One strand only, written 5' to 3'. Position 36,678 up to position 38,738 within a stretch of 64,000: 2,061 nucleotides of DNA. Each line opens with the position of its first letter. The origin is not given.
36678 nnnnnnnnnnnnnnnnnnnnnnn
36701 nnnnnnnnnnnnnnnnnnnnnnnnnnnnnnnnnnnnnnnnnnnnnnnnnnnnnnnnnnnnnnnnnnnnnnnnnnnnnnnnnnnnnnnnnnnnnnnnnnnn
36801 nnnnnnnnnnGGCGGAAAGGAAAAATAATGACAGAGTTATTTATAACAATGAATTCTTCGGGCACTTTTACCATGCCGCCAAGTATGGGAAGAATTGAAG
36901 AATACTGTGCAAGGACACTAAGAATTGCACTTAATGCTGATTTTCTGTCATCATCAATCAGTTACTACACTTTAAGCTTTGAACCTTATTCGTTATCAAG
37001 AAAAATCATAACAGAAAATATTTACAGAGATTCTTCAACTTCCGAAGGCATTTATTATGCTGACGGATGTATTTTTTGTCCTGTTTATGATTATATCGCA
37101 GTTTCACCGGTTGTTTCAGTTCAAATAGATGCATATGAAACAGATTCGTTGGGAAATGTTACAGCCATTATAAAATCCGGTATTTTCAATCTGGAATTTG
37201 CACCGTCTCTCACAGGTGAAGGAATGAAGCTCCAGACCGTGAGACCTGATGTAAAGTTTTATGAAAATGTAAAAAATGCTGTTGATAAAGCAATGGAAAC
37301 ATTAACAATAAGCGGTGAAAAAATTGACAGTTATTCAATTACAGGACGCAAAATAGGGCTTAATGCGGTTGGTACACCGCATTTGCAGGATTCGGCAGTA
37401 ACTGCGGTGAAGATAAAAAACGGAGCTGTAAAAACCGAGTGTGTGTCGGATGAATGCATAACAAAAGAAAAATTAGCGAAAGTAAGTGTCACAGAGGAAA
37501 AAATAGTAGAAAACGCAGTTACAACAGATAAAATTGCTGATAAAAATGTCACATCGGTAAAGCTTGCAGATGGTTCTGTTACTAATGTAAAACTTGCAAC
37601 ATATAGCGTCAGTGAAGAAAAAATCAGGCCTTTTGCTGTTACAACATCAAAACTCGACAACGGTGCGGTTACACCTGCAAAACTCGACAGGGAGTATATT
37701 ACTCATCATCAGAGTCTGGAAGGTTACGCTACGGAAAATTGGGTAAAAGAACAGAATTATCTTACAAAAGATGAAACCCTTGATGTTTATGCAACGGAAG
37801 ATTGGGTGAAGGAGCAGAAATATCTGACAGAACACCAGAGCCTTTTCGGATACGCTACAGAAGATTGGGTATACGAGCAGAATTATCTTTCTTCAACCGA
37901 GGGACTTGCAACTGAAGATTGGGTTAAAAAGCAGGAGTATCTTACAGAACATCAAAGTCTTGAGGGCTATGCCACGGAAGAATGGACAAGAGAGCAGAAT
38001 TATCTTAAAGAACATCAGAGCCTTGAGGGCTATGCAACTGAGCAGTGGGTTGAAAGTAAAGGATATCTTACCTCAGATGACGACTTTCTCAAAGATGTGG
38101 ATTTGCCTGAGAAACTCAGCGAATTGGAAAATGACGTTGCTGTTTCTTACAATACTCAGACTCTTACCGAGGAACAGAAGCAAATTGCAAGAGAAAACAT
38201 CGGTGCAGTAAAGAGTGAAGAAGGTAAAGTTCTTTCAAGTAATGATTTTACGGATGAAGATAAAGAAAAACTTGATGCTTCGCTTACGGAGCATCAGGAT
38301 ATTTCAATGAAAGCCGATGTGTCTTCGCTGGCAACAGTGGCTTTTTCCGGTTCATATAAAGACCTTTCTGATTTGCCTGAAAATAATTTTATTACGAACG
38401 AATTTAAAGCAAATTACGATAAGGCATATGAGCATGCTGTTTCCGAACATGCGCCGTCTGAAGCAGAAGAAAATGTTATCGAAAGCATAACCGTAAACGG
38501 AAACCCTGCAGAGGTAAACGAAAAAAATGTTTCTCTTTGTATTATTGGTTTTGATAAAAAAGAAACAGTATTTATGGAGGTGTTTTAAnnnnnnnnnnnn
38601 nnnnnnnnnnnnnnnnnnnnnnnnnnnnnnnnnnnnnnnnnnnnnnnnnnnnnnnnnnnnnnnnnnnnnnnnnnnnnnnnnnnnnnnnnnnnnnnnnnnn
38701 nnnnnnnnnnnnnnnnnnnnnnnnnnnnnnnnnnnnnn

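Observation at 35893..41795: LexA-box-fronted orphan phage module: regulators, receptor-binding-like proteins and a lysis cassette with no virion genes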

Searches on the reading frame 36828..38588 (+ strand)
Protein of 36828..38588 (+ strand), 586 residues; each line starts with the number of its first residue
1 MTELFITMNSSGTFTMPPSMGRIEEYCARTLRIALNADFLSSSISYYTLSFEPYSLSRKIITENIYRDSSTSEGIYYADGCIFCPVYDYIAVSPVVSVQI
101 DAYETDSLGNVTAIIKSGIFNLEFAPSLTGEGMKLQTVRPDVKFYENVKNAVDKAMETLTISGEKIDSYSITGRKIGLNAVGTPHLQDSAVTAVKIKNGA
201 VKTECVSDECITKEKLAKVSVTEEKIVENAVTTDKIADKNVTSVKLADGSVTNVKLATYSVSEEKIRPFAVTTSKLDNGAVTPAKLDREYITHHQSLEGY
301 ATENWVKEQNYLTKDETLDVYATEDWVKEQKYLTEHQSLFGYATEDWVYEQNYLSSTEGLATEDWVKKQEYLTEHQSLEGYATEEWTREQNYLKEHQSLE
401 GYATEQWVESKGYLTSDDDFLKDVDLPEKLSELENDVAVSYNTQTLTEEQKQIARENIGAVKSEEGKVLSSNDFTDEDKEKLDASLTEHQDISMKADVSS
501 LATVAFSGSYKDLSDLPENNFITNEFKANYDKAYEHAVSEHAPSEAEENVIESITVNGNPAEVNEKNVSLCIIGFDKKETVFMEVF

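Call 3: search_protein_families(library=pfam, proteins=[window:36828-38588:+], max_evalue=0.1)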
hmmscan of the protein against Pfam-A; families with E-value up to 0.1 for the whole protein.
window:36828-38588:+ (586 aa): 0 families

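Call 4: search_protein_families(library=phrogs, proteins=[window:36828-38588:+], max_evalue=0.01)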
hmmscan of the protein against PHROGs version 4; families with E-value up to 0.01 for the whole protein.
window:36828-38588:+ (586 aa): 11 families
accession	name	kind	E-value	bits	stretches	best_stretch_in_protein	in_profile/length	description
phrog_28766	-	tail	1.9e-25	90.2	2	203-296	123-216/472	tail fiber protein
phrog_892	-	tail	1.3e-24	87.8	2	226-302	345-421/782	tail fiber protein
phrog_21412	-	tail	1.6e-12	47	2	149-238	154-243/1452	tail fiber protein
phrog_13518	-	unknown function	3.9e-12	46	1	160-292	278-418/1230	-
phrog_32822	-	head and packaging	2e-11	43.3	1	158-291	926-1059/1548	virion structural protein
phrog_26466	-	unknown function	3.4e-08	32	1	214-286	1812-1884/2337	-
phrog_7660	-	tail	7.4e-07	28.2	2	152-222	436-506/1656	tail fiber protein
phrog_7841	-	unknown function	3.4e-05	24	1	144-238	121-210/489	-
phrog_36443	-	unknown function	4.6e-05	22.4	1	193-291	381-479/1238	-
phrog_2952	-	tail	0.002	18.2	0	220-262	338-380/488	minor tail protein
phrog_29288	-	unknown function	0.0038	15.6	0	227-259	1137-1169/1558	-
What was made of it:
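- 36828..38588 (+): g3: 586-aa fibre-like protein. It has a conserved N-terminal beta-sandwich (aa 1-~140), an ~11-residue repeat array, a 21-residue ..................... array of variable copy number, and a conserved C-terminal part. PHROG tail-fibre hits on aa 144-302 (call 4).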

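Call 26: find_homologous_proteins(query=window:36828-38588:+)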
Query window:36828-38588:+ (586 aa): 2344 proteins with E <= 0.001 among 8000 candidates; the best 120 are listed.
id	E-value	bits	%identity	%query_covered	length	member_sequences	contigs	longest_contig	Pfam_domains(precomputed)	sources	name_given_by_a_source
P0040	0.0e+0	1289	100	100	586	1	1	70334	-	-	-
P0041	0.0e+0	1085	70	100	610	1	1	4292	-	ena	-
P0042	0.0e+0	1017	71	100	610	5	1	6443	-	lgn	-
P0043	1.1e-263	894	71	100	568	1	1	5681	-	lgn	-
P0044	7.9e-256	868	66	100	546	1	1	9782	-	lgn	-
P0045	3.3e-244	830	65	100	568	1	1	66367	-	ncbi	-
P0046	5.6e-238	809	59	100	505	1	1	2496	-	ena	-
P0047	1.3e-231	788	56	100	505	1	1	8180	-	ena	-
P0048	1.7e-228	778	57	100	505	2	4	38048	-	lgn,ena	-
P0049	3.6e-227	773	56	100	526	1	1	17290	-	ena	-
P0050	9.3e-223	759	55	100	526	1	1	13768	-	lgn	-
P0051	1.4e-222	758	58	100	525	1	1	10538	-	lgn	-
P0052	1.4e-221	755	72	54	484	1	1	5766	-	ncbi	-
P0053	3.7e-221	754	56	100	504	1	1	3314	-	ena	-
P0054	2.3e-217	741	60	100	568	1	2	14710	-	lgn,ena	-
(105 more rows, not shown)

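Call 36: predict_structure(alignment_id=A2)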
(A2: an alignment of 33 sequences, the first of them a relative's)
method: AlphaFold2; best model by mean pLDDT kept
length: 586 residues; sequences in the alignment: 33
mean_pLDDT: 54.9   pTM: 0.27
mean pLDDT of the five models: 54.9, 53.6, 51.2, 51.2, 47.1
residues with pLDDT >= 90: 0; 70-90: 107; 50-70: 209; < 50: 270
segments of 3 or more residues with pLDDT < 50: 56-58, 129-143, 157-165, 253-303, 310-312, 314-364, 369-385, 387-405, 412-443, 459-475, 488-517, 546-549, 573-579, 582-586
pLDDT, mean of each block of 10 residues (from residue 1): 77 72 62 85 81 59 77 81 75 73 73 72 62 37 56 56 50 55 62 62 68 68 60 61 62 48 43 43 43 38 49 45 43 32 37 40 45 41 46 38 49 43 39 39 58 62 39 51 53 40 41 48 69 70 53 59 57 48 44
secondary structure, 60 per line:
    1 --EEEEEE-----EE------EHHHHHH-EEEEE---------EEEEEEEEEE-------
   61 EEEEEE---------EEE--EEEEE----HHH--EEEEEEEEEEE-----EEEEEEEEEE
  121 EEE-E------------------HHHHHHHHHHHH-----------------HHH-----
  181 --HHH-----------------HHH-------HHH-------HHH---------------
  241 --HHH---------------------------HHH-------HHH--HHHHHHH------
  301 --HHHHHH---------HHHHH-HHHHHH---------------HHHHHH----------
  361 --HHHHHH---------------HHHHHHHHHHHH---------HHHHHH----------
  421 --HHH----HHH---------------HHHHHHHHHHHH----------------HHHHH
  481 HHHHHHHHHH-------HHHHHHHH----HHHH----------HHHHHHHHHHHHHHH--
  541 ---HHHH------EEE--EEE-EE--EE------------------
elements in order: E3-8 H23-28 E30-34 E44-53 E61-66 E76-78 E81-85 E95-105 E111-123 H144-155 H288-294 H303-308 H318-322 H324-329 H345-350 H363-368 H384-395 H405-410 H448-459 H476-490 H498-505 H510-513 H524-538 H544-547 E554-556 E559-561
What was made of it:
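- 36828..38588 (+): AF2 N-terminal domain has pLDDT ~75 (call 36).
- Tried and rejected: Full-length AF2 model of g3: poor outside the N-terminal domain (pLDDT 55), as expected for a trimeric fibre, so it was not interpreted (call 36).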

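Call 42: fold_search(model_id=the predicted structure, library=pdb)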
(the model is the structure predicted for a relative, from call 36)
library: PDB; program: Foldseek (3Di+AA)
matches with E <= 10: 1187; with E <= 0.001: 2
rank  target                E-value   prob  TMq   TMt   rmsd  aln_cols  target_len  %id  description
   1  4v96_AA               9.4e-05  1.00  0.17  0.29  10.5       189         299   14  The structure of a 1.8 MDa viral genome injection device suggests alternative infection mechanisms (released 2014-07-09)
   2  9m8o_Q                2.2e-04  1.00  0.16  0.50   7.7       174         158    9  Cryo-EM structure of bacteriophage NF5 baseplate (released 2025-12-17)
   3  4v96_AB               1.4e-03  1.00  0.16  0.29  18.8       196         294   13  The structure of a 1.8 MDa viral genome injection device suggests alternative infection mechanisms (released 2014-07-09)
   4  9m8o_P                5.1e-03  0.98  0.14  0.43  13.7       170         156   10  Cryo-EM structure of bacteriophage NF5 baseplate (released 2025-12-17)
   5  3k2m_C                1.9e-02  1.00  0.12  0.59   3.5        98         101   16  Crystal Structure of Monobody HA4/Abl1 SH2 Domain Complex (released 2010-03-31)
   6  2h41                  2.0e-02  0.97  0.11  0.48   3.5        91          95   10  Solution structure of the second type III domain of human Fibronectin: minimized average structure (released 2007-04-10)
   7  1q38_MODEL_1_A        2.4e-02  0.72  0.09  0.43  12.5       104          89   16  Anastellin (released 2003-11-04)
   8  6klg_A                2.6e-02  0.44  0.10  0.11  11.1       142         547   12  Crystal Structure of the Zea Mays laccase 3 (released 2020-01-01)
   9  2aj3_D                2.9e-02  0.97  0.13  0.31   4.5       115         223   12  Crystal Structure of a Cross-Reactive HIV-1 Neutralizing CD4-Binding Site Antibody Fab m18 (released 2006-03-28)
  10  3qht_C                3.9e-02  0.99  0.11  0.58   3.0        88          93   15  Crystal Structure of the Monobody ySMB-1 bound to yeast SUMO (released 2011-05-11)
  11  5dft_A                4.4e-02  0.94  0.11  0.52   3.4        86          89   14  Structure of the Eleventh Type III Domain from Human Fibronectin (released 2016-09-14)
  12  1yhp_MODEL_1_A        4.7e-02  0.35  0.09  0.20  12.8       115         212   11  Solution Structure of Ca2+-free DdCAD-1 (released 2006-01-31)
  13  1oww_MODEL_1_A        6.8e-02  0.85  0.12  0.56   7.3       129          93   13  Solution structure of the first type III module of human fibronectin determined by 1H, 15N NMR spectroscopy (released 2003-10-07)
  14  7r3s_A                7.2e-02  0.57  0.09  0.27   7.6       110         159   13  FtrA/P19 of Rubrivivax gelatinosus in complex with Ni (released 2022-05-18)
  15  7x3d_H                7.6e-02  0.63  0.10  0.36   6.6       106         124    8  Cryo-EM structure of Coxsackievirus B1 mature virion in complex with nAb 9A3 (CVB1-M:9A3) (released 2022-09-28)
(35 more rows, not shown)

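Call 83: search_protein_families(library=padloc, proteins=[window:36828-38588:+], max_evalue=0.001)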
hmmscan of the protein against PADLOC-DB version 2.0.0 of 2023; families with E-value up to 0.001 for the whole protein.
window:36828-38588:+ (586 aa): 1 family
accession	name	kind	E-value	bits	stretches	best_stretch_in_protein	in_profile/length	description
PDLC04011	PD-Lambda-5_A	-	1.7e-05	21.6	1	187-267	290-370/526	-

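Call 84: search_protein_families(library=ncbifam, proteins=[window:36828-38588:+], max_evalue=0.01)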
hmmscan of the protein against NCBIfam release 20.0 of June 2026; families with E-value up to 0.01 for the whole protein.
window:36828-38588:+ (586 aa): 0 families
